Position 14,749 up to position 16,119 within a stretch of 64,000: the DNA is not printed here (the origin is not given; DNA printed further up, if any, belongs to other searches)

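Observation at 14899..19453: Rpe-RpiB fusion enzyme within a compact pentose/nucleoside salvage cluster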

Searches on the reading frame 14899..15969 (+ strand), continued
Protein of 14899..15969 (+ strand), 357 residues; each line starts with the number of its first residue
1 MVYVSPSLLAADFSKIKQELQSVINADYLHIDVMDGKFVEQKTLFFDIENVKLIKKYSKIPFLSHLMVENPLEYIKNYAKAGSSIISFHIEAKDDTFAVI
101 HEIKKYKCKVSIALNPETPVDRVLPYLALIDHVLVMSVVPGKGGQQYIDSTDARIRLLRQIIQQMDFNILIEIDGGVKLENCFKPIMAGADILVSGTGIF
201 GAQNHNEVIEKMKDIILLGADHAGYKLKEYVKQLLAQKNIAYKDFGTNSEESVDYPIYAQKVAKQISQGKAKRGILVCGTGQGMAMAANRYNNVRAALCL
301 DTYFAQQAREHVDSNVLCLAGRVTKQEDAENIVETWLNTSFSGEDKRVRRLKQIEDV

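Call 20: find_encoding_contigs(protein=P0023, flank=6000, max_places=1)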
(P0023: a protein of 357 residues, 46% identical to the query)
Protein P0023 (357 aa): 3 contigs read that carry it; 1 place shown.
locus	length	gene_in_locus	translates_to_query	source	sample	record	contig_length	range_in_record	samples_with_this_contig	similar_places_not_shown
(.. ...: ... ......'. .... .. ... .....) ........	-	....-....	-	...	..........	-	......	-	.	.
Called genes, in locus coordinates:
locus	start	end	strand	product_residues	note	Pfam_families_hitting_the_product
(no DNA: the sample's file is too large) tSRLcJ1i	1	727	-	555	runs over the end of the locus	PF03484:B5, PF17759:tRNA_synthFbeta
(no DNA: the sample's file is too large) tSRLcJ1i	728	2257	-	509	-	PF01409:tRNA-synt_2d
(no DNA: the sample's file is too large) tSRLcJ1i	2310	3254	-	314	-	PF04014:MazE_antitoxin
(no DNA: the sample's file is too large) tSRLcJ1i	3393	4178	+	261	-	-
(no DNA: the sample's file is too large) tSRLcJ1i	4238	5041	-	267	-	PF01978:TrmB, PF11495:TrmB_EBD_N (weak)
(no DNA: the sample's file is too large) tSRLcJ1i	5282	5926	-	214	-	PF00485:PRK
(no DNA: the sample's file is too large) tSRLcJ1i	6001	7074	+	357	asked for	PF00834:Ribul_P_3_epim, PF02502:LacAB_rpiB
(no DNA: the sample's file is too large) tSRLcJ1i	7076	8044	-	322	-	-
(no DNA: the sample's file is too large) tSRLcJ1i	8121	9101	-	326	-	-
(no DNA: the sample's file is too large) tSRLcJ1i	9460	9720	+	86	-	PF18893:DUF5652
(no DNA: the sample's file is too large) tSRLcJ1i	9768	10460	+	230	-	PF02585:PIG-L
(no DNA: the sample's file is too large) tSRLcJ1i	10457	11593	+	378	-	PF13439:Glyco_transf_4, PF13524:Glyco_trans_1_2 (faint), PF00534:Glycos_transf_1, PF13692:Glyco_trans_1_4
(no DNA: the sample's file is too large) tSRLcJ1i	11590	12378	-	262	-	PF01061:ABC2_membrane, PF12698:ABC2_membrane_3 (faint)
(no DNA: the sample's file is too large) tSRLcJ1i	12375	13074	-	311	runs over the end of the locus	PF00005:ABC_tran, PF13304:AAA_21 (faint), PF13732:DrrA1-3_C (weak)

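Call 21: find_encoding_contigs(protein=P0006, flank=6000, max_places=1)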
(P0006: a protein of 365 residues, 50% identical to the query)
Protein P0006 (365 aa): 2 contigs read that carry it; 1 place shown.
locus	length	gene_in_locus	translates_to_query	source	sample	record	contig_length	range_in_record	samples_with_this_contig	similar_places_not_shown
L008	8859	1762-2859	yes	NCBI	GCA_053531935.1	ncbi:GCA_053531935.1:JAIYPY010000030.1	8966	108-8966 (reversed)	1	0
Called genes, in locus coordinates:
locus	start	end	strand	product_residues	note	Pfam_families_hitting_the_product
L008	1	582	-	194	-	?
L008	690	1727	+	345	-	PF01368:DHH (weak), PF02272:DHHA1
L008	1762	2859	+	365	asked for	PF00834:Ribul_P_3_epim, PF02502:LacAB_rpiB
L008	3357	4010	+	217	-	PF02585:PIG-L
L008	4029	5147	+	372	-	PF13477:Glyco_trans_4_2 (weak), PF13439:Glyco_transf_4, PF00534:Glycos_transf_1, PF13692:Glyco_trans_1_4, PF13524:Glyco_trans_1_2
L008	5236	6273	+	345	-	PF04055:Radical_SAM, PF08608:Wyosine_form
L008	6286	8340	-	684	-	-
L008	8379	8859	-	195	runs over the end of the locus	?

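Call 23: find_related_loci(query=window:14899-15969:+, collection=genome_contigs, flank=8000)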
Query window:14899-15969:+ (357 aa) in genome_contigs; peptide patterns used: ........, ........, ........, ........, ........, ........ (x = any residue, [..] = any of these).
57 stretches matched a pattern; 16 encode a relative of the query (tblastn E <= 1e-3); 16 distinct loci.
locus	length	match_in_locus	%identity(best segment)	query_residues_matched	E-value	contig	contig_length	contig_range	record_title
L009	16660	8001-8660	39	1-215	4e-42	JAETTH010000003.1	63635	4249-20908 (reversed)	MAG: Erysipelotrichaceae bacterium isolate S36_Bin3 scaffold_502, whole genome shotgun sequence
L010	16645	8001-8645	41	4-213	7e-42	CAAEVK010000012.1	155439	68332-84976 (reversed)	MAG TPA_asm: Clostridia bacterium, isolate HGM13623, WGS project CAAEVK010000000 data, contig: ERS608607_34_k95_17404, w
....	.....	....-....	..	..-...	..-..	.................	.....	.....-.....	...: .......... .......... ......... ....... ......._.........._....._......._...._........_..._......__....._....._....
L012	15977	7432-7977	40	25-214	4e-38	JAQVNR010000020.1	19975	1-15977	MAG: Bacilli bacterium isolate STF1_161 NODE_6696_length_19975_cov_5.534412_Sandtown_F1, whole genome shotgun sequence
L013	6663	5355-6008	39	1-213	8e-38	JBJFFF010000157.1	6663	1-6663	MAG: Clostridia bacterium isolate LOHA05_bin.009 NODE_5594_length_6663_cov_4.590950, whole genome shotgun sequence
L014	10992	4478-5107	40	1-205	1e-37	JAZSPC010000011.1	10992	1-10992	MAG: Clostridia bacterium isolate T1900044547_TS20190013.MAGScoT_cleanbin_000019 SGB_152_k141_3331665, whole genome shot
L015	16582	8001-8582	40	23-213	9e-37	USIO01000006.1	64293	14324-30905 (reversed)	uncultured Clostridium sp. isolate UMGS1754 genome assembly, contig: NODE_268_length_64293_cov_5.721442, whole genome sh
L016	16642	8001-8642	37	1-209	1e-36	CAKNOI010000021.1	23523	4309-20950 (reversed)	MAG TPA_asm: uncultured Clostridiaceae bacterium isolate ERR3414583_bin.88_metaWRAP_v1.1_MAG genome assembly, contig: NO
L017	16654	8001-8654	37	1-213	2e-36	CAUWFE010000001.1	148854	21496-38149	MAG: uncultured Clostridia bacterium isolate ERS329791__bin47 genome assembly, contig: ERS329791_NODE_90_length_148854_c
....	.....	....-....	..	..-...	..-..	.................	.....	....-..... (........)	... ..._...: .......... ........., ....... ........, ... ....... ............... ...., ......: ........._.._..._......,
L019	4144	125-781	38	1-214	1e-35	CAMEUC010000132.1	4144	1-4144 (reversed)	MAG: uncultured Clostridium sp. isolate SRR11489788_bin.70_metaWRAP_v1.3_MAG genome assembly, contig: ERZ11466826.25095,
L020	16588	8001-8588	40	22-214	2e-35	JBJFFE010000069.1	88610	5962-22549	MAG: Clostridia bacterium isolate SARD16_bin.041 NODE_73_length_88610_cov_10.205895, whole genome shotgun sequence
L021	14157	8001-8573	39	22-213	1e-31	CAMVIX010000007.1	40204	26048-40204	MAG TPA_asm: uncultured Clostridiaceae bacterium isolate SRR8387717_bin.82_metaWRAP_v1.3_MAG genome assembly, contig: ER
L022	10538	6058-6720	35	1-216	1e-29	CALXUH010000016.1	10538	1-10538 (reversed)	MAG: uncultured Clostridia bacterium isolate E04__bin105 genome assembly, contig: E04__k127_9850418, whole genome shotgu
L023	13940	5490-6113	35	12-218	2e-27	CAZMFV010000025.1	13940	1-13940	MAG TPA_asm: uncultured Lachnospiraceae bacterium isolate SRP294416_co2_238 genome assembly, contig: NODE_5529_length_13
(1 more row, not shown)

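Call 24: search_solved_structures(query=window:14899-15969:+, max_evalue=1e-10, show_alignments=0)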
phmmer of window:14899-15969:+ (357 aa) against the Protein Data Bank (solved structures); distinct sequences matched with E-value up to 1e-10: 36.
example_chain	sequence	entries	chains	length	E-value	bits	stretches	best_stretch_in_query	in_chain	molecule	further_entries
1tqj_A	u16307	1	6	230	3.3e-40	141.5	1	2-212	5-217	Ribulose-phosphate 3-epimerase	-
1rpx_A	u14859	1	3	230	3.4e-40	141.4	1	2-213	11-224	PROTEIN (RIBULOSE-PHOSPHATE 3-EPIMERASE)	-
7b1w_J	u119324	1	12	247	1.4e-39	139.4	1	2-213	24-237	Ribulose-phosphate 3-epimerase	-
5umf_A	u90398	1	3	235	7.9e-38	133.6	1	4-213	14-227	Ribulose-phosphate 3-epimerase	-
7sbj_A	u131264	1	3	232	1.1e-36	129.9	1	4-213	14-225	Ribulose-phosphate 3-epimerase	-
1o1x_A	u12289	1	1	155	8.3e-36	127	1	216-356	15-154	ribose-5-phosphate isomerase RpiB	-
2fli_A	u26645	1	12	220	5.7e-35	124.3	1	3-205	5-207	ribulose-phosphate 3-epimerase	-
1h1y_A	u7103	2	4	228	8.9e-35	123.6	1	4-214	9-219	D-RIBULOSE-5-PHOSPHATE 3-EPIMERASE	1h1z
3he8_A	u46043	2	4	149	5.5e-34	121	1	217-351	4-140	Ribose-5-phosphate isomerase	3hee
3ph3_A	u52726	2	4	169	5.6e-34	121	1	216-351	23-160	Ribose-5-phosphate isomerase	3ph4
3ct7_A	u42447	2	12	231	5.7e-34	121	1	4-211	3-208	D-allulose-6-phosphate 3-epimerase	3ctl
7u5y_A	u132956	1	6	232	3e-33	118.6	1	4-212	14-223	Ribulose-phosphate 3-epimerase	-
3ovp_A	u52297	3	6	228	6.2e-33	117.6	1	4-216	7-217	Ribulose-phosphate 3-epimerase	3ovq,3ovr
3qc3_A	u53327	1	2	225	6.7e-33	117.4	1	4-216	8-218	D-ribulose-5-phosphate-3-epimerase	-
6fxs_A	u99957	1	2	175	5.2e-32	114.5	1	215-355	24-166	Ribose 5-phosphate isomerase, putative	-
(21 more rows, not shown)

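Call 31: search_protein_representatives(protein=window:14899-15969:+)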
Query: 357 residues. Proteins with E-value up to 0.001 (for the whole library): 25839; up to 1e-10: 13126; up to 1e-30: 752. The best 150 are listed.
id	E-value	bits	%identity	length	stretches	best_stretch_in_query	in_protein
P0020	3.8e-94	331.9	48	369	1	3-356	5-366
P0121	8.6e-86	304.5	43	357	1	2-354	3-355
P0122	1.5e-85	303.7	45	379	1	13-355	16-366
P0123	2.2e-72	260.4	41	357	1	2-357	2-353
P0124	2.8e-68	247.0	42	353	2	2-213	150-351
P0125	6.7e-68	245.7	47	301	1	67-348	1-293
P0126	1.1e-66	241.7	43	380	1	25-339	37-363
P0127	1.2e-62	228.4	49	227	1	2-223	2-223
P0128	4.1e-62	226.7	39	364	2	26-204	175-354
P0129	3.1e-60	220.5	47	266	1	110-331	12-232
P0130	1.8e-58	214.7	46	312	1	67-344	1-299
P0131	4.6e-58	213.3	41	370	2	216-356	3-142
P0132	1.3e-54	202.0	48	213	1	136-350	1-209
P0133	4.6e-54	200.2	39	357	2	215-356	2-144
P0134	1.9e-53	198.2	37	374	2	215-354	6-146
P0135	1.5e-52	195.2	39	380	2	4-200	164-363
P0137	6.7e-52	193.1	36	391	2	2-214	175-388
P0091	1.1e-49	185.8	47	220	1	1-213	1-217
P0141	8.9e-48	179.5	37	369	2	210-354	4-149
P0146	1.1e-46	176.0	41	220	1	1-213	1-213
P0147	1.1e-46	176.0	40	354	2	216-354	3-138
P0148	1.5e-46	175.5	43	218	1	3-214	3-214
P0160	4.6e-43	164.1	33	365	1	24-339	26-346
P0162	6.2e-43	163.6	33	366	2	2-213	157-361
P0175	1.7e-41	158.9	53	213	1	212-356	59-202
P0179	2.4e-41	158.4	38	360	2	216-353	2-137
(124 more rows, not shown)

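Call 33: list_cluster_members(proteins=[P0124, P0128, P0131, P0133, P0135, P0137, P0141, P0147, P0162, P0179])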
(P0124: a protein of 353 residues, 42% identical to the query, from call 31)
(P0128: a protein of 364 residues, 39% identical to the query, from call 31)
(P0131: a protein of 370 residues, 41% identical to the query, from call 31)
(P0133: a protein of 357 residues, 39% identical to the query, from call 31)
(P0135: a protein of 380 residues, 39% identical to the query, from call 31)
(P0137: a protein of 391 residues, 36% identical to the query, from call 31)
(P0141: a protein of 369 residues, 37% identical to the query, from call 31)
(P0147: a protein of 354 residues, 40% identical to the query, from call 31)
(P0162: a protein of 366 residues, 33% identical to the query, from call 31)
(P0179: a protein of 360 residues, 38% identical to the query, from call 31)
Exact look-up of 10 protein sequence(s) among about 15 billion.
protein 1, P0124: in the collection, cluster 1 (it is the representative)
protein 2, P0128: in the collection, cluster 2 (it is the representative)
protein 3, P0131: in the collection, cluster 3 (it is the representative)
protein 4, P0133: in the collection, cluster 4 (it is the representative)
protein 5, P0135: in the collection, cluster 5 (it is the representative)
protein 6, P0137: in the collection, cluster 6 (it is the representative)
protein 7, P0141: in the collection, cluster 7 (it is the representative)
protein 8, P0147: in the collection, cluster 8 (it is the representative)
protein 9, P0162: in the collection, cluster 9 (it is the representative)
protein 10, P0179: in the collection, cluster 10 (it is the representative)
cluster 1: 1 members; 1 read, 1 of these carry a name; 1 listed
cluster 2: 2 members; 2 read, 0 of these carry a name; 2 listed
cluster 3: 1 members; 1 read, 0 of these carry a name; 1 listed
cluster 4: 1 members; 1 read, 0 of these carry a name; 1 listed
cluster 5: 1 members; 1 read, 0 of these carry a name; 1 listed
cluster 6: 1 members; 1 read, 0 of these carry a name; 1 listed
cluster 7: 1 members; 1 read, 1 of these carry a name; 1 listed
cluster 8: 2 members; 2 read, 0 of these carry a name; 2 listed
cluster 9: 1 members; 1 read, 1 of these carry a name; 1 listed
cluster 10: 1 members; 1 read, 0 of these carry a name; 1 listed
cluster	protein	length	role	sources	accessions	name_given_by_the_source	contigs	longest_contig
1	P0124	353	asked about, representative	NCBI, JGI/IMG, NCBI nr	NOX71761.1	MAG: ribose 5-phosphate isomerase B [Candidatus Micrarchaeota archaeon] | ribose 5-phosphate isomerase B [Candidatus Micrarchaeota archaeon]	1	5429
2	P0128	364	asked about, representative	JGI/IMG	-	-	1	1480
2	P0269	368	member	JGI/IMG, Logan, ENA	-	-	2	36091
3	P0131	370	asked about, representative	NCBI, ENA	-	-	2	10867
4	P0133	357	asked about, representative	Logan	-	-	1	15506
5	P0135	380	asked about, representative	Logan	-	-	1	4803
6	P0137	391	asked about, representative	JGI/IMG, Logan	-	-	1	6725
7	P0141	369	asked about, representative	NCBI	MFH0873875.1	MAG: RpiB/LacA/LacB family sugar-phosphate isomerase [Candidatus Komeilibacteria ...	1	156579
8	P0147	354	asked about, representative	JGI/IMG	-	-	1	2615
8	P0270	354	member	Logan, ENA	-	-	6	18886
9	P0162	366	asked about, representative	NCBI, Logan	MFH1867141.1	MAG: RpiB/LacA/LacB family sugar-phosphate isomerase [Patescibacteria group bacterium]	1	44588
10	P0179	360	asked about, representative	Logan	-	-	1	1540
